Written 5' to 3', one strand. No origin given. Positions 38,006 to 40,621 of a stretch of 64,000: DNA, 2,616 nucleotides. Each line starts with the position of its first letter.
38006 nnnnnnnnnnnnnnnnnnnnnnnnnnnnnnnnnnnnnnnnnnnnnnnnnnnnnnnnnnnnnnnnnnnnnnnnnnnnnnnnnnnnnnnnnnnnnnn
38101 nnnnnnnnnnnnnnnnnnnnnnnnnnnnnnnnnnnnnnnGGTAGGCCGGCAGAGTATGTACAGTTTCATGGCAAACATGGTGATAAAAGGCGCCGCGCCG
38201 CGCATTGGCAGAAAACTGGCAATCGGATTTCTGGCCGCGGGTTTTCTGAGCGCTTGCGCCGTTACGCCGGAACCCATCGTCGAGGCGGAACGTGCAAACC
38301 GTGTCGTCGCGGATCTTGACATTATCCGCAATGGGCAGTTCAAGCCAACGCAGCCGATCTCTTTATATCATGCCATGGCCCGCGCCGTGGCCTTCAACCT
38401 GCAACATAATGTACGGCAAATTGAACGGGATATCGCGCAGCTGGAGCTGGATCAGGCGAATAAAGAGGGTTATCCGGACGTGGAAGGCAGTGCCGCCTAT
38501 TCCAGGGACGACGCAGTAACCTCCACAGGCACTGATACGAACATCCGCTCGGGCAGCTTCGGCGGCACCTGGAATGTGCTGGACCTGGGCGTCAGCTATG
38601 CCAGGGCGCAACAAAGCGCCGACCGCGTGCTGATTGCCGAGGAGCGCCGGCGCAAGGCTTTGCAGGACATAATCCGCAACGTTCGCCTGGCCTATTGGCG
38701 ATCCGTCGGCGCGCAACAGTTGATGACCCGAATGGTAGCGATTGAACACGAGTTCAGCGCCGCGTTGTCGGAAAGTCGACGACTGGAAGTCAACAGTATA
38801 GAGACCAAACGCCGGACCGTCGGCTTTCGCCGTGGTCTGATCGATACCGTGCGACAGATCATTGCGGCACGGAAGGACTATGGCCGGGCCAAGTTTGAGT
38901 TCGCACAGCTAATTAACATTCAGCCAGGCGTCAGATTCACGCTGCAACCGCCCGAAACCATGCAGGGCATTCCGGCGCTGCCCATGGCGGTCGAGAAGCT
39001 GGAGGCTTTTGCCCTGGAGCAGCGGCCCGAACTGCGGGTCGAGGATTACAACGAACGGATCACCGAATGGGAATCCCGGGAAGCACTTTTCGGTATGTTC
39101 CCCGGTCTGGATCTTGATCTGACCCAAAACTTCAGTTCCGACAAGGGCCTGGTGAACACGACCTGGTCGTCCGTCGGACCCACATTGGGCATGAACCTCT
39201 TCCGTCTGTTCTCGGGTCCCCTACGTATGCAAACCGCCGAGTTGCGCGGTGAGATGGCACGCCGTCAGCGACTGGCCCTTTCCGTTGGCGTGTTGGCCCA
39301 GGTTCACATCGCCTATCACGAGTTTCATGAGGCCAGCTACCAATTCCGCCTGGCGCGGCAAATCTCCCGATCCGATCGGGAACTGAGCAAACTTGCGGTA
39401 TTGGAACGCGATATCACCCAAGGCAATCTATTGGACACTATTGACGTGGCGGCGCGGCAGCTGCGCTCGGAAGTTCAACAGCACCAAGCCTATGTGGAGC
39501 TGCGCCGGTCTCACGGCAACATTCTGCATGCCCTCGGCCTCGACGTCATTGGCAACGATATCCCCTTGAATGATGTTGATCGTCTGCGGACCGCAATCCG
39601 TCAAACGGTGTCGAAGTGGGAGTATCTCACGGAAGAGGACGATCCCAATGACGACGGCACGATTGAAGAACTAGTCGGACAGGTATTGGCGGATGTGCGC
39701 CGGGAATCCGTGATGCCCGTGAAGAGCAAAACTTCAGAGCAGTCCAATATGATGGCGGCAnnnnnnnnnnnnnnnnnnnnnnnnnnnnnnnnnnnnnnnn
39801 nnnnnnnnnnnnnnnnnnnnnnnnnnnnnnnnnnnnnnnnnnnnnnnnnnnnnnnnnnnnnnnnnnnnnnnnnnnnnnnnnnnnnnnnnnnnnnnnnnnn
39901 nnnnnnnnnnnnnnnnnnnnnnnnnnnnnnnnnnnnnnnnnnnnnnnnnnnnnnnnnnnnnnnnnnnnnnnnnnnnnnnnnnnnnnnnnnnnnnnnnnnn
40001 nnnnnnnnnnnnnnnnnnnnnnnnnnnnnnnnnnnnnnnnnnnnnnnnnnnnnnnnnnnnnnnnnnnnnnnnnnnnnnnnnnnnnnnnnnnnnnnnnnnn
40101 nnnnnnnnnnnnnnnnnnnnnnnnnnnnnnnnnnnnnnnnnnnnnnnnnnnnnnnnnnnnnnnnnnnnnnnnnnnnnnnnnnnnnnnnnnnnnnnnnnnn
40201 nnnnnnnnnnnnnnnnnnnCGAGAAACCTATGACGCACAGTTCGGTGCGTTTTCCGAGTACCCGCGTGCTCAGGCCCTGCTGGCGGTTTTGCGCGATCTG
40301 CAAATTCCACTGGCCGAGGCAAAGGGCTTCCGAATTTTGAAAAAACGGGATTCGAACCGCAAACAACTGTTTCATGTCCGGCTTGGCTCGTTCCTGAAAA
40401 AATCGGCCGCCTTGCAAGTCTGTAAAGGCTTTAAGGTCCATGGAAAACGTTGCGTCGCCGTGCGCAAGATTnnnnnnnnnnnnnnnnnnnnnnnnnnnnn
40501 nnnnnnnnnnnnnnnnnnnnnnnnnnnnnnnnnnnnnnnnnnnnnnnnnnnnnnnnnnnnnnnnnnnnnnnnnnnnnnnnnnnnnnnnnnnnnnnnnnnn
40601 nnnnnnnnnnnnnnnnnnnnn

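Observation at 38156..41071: TolC fused to two SPOR-like peptidoglycan-binding domains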

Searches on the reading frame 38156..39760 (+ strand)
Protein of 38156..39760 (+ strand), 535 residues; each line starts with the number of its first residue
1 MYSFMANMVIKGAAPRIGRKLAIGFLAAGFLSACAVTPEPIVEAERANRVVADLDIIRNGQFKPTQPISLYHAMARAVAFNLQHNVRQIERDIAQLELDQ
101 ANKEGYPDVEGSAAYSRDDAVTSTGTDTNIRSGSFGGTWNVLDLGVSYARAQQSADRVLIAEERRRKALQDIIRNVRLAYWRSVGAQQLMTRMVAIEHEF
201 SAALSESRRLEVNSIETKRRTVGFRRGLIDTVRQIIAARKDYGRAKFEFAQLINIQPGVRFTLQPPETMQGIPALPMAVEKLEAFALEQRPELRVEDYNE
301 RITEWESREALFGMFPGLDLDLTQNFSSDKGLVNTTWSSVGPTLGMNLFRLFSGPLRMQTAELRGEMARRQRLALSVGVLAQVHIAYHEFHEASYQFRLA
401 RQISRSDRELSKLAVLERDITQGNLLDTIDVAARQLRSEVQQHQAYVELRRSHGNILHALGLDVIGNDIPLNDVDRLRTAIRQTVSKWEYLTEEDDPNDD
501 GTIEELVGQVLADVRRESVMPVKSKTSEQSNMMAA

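Call 52: search_solved_structures(query=window:38156-39760:+, max_evalue=0.01)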
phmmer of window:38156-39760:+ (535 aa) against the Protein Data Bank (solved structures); distinct sequences matched with E-value up to 0.01: 1.
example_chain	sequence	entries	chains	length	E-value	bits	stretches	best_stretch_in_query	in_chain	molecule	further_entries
5iuy_A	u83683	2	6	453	0.0099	18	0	244-461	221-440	Multidrug efflux outer membrane protein OprN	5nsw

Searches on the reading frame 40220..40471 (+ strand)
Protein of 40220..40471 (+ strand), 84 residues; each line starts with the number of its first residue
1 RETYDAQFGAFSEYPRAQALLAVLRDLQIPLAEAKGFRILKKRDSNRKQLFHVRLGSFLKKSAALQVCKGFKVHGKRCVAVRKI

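Call 44: search_solved_structures(query=A4, max_evalue=10, show_alignments=5)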
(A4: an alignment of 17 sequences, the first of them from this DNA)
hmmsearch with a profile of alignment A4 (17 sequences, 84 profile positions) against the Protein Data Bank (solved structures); distinct sequences matched with E-value up to 10: 8.
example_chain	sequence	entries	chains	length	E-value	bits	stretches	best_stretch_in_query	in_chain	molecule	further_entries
1x60_A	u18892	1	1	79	7.7e-06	29.6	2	4-24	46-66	Sporulation-specific N-acetylmuramoyl-L-alanine amidase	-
1uta_A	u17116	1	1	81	0.23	15.3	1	2-40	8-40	CELL DIVISION PROTEIN FTSN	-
8hme_D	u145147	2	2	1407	0.54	14.1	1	12-72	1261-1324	Intraflagellar transporter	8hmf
7dkl_A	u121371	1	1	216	0.62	13.9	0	50-75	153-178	DEP domain-containing mTOR-interacting protein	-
7ped_B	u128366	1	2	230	0.78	13.6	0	50-75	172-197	DEP domain-containing mTOR-interacting protein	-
4y7m_A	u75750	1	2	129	1.3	12.9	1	43-79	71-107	Hi113 protein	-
4qgy_A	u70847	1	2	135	1.3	12.9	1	43-79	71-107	nanobody n25, VH domain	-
3fo5_A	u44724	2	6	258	1.5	12.7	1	10-60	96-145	Thioesterase, adipose associated, isoform BFIT2 | Acyl-coenzyme A thioesterase 11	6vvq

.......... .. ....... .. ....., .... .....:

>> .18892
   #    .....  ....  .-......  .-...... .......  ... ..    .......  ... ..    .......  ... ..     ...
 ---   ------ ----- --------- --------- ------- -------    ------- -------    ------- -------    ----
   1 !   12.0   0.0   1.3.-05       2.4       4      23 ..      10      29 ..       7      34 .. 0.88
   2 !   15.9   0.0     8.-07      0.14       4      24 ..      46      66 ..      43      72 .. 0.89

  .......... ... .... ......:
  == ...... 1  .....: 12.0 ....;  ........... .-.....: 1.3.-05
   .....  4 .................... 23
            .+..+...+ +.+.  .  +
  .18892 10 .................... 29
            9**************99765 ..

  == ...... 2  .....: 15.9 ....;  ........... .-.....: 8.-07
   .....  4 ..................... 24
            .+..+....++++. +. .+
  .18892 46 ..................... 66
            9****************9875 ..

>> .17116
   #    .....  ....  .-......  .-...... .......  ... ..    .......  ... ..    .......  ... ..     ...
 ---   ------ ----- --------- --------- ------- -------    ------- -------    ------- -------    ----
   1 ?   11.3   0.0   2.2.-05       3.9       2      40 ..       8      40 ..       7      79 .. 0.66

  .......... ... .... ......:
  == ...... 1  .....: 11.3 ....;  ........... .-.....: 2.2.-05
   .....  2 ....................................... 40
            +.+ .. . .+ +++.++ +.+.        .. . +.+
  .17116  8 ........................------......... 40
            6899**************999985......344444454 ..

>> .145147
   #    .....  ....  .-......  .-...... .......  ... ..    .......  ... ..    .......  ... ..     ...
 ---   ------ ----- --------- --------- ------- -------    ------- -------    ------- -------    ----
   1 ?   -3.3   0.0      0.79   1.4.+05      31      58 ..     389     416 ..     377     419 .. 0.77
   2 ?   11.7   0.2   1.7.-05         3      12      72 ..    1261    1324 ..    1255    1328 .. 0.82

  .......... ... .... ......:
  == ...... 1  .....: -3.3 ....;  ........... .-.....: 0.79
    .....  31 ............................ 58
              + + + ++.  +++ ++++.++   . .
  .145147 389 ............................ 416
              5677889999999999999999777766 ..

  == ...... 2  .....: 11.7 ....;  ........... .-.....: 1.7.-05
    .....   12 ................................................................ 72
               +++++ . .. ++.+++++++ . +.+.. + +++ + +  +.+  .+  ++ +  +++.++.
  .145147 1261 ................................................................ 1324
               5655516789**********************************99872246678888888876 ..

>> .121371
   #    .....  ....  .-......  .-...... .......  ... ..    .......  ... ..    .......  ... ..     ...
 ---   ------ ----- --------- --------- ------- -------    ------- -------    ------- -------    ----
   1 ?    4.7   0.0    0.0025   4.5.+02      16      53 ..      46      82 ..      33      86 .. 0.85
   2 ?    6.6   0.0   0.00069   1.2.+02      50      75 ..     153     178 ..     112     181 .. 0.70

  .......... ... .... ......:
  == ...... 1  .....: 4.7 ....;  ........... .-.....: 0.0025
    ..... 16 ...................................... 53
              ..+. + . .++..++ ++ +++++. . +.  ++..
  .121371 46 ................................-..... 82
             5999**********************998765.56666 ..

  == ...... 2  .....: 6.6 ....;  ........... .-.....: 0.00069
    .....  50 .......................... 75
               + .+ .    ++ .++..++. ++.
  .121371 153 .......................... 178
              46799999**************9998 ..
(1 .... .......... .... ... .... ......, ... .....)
